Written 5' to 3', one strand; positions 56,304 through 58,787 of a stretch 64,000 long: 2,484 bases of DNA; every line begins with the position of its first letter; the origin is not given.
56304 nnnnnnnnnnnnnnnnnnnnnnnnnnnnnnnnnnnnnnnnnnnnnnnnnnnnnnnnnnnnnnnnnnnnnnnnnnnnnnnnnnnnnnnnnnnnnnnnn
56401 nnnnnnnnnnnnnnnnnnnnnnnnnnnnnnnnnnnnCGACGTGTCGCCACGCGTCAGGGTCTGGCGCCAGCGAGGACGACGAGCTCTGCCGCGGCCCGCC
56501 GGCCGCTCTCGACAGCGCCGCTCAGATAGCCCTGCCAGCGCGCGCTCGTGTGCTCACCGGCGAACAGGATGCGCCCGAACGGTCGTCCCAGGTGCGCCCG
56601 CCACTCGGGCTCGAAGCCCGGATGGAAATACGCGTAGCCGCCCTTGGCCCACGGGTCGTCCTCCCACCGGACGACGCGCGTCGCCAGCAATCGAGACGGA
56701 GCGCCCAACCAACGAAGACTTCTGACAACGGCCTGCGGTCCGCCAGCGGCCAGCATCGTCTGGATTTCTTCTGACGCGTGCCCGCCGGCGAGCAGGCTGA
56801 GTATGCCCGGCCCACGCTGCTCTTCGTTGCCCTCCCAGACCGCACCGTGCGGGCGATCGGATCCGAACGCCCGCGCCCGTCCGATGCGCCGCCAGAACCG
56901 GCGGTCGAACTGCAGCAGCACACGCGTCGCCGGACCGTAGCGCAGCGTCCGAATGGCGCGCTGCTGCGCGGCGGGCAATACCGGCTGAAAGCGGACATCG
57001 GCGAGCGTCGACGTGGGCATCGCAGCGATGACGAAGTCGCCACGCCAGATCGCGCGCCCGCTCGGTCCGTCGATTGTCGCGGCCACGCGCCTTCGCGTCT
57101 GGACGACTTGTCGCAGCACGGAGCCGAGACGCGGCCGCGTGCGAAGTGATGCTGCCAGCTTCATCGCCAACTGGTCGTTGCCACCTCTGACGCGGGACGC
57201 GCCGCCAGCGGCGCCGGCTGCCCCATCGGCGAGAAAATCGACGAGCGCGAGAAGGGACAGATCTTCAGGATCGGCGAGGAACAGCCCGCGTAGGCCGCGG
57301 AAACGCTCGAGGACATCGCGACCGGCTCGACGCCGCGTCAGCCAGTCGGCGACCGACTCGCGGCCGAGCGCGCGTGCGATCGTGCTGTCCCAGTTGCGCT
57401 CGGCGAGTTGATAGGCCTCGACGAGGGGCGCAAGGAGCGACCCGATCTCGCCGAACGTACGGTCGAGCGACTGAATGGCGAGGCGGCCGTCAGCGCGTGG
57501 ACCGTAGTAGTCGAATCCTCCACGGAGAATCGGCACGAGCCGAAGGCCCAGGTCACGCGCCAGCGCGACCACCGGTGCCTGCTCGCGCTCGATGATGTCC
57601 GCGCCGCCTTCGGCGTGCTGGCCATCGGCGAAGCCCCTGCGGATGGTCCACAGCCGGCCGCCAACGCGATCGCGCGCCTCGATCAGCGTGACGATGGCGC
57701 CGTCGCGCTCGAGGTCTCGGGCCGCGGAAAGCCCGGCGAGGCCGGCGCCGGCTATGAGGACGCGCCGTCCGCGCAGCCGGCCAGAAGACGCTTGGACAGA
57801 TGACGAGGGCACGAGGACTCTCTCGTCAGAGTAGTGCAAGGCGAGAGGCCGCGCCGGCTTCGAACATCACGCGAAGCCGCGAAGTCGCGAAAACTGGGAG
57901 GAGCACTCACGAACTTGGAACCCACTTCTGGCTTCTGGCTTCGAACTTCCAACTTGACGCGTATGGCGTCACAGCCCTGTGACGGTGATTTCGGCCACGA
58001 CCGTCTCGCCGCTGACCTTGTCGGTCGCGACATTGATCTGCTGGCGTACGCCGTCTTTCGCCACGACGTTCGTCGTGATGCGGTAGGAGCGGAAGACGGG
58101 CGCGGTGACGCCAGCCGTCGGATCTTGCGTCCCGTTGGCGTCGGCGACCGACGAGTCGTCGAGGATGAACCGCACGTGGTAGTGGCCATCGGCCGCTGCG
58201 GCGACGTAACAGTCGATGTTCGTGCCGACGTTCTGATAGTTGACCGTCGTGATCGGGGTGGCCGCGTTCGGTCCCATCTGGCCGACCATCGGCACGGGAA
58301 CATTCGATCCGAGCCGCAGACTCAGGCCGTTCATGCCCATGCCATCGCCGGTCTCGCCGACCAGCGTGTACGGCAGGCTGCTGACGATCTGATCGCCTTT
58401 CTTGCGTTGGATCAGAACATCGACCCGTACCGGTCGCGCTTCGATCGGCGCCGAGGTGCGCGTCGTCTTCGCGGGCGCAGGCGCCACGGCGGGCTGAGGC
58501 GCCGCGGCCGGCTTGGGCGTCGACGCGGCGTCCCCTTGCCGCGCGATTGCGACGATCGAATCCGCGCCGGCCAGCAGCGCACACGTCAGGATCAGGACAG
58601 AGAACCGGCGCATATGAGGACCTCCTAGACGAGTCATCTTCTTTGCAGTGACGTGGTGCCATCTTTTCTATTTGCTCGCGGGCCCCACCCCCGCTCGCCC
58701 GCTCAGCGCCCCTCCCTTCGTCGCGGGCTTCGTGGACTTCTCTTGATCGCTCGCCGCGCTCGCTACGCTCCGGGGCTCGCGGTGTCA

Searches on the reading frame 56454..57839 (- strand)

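Call 31: search_protein_families(library=pfam, proteins=[window:56454-57839:-], max_evalue=0.001)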
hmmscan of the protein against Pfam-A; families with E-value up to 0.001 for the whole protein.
window:56454-57839:- (461 aa): 6 families
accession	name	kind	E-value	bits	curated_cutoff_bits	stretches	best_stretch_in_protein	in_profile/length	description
PF01593.30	Amino_oxidase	-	2.2e-62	212.3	19.8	1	34-453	1-442/443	Flavin containing amine oxidoreductase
PF13450.12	NAD_binding_8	-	2e-10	41.3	21.9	1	29-93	1-64/68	NAD(P)-binding Rossmann-like domain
PF12831.13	FAD_oxidored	-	3.1e-05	23.9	27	1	27-65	2-40/416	FAD dependent oxidoreductase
PF00890.30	FAD_binding_2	-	0.00029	20.6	20.4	1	27-62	2-37/414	FAD binding domain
PF01266.30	DAO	-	0.00057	19.9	27.9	1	26-208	1-160/353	FAD dependent oxidoreductase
PF07992.20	Pyr_redox_2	-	0.00067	19.6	26.1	1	26-62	2-39/291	Pyridine nucleotide-disulphide oxidoreductase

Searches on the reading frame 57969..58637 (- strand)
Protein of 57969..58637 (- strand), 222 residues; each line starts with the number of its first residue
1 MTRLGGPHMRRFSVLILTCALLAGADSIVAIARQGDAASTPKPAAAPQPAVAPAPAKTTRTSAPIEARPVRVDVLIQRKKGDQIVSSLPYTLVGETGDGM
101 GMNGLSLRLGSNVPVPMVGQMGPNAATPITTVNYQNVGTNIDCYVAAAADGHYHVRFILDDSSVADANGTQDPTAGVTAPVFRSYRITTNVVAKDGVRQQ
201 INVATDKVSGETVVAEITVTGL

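Call 31: search_protein_families(library=pfam, proteins=[window:57969-58637:-], max_evalue=0.001)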
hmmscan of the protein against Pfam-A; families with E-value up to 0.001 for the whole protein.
window:57969-58637:- (222 aa): 0 families

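Call 84: find_encoding_contigs(protein=window:57969-58613:-, flank=2500, max_places=8)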
Protein window:57969-58613:- (214 aa): no gene with exactly this product is on record in the collection.
